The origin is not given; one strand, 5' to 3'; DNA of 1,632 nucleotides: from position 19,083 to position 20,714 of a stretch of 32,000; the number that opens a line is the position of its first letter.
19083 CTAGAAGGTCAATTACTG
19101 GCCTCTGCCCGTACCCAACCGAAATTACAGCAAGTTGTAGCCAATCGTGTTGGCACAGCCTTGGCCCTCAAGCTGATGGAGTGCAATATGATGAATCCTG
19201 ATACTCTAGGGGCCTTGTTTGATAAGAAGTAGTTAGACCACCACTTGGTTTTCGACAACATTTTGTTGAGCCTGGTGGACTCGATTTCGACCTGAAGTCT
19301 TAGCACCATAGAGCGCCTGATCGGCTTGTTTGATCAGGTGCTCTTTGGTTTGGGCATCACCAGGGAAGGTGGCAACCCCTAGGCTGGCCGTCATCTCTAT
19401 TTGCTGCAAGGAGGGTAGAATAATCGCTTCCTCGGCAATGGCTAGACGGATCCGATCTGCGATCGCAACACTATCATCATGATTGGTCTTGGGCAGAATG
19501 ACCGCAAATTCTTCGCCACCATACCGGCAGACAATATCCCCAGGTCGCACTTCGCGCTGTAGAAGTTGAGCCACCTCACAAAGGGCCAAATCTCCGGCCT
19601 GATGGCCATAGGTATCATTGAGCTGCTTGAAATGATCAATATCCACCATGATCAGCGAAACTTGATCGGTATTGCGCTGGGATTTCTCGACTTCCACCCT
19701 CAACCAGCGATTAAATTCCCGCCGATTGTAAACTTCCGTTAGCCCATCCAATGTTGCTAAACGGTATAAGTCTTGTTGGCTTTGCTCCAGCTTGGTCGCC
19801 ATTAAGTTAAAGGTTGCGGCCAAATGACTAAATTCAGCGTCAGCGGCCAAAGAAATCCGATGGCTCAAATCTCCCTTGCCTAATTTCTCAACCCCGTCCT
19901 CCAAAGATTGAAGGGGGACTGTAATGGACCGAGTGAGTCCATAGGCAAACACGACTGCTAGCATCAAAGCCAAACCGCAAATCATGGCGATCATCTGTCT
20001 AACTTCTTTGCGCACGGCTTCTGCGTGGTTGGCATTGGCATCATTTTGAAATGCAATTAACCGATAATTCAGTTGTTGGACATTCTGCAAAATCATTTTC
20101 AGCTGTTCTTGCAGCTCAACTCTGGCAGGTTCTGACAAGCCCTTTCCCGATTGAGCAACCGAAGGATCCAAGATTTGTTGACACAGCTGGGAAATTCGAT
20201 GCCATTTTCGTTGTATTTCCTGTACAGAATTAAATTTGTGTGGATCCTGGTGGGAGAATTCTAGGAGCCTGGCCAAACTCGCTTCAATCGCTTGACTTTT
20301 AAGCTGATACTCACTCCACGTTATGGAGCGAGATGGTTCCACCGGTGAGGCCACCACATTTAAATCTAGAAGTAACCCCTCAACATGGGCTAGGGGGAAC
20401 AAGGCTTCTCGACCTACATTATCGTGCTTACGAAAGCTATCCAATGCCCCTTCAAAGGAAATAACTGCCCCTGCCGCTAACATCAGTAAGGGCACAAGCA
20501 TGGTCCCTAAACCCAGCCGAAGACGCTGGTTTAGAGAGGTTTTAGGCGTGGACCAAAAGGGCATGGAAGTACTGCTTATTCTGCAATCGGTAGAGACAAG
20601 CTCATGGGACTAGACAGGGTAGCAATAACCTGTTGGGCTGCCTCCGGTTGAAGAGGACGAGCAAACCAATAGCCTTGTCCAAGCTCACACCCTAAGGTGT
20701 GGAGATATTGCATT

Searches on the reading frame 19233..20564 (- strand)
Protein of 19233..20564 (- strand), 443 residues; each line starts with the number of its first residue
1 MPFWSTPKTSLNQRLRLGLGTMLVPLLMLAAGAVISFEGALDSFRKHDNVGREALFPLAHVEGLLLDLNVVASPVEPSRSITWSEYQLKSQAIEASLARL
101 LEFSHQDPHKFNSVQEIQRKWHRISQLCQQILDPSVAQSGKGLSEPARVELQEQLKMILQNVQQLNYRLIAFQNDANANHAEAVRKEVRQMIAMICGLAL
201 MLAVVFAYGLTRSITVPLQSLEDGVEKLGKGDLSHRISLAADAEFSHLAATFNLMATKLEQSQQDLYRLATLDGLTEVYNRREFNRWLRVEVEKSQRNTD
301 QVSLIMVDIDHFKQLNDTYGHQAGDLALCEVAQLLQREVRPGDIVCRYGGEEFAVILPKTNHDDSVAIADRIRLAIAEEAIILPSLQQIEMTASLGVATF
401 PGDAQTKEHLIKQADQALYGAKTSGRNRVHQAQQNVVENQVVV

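Call 9: search_protein_families(library=pfam, proteins=[window:19233-20564:-], max_evalue=0.001)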
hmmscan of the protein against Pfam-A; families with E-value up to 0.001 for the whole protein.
window:19233-20564:- (443 aa): 2 families
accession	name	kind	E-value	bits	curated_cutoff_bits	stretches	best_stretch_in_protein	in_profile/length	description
PF00990.26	GGDEF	-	1.9e-49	168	23.8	1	270-428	1-161/161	Diguanylate cyclase, GGDEF domain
PF00672.30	HAMP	-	3.7e-11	43.6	25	1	210-261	2-53/53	HAMP domain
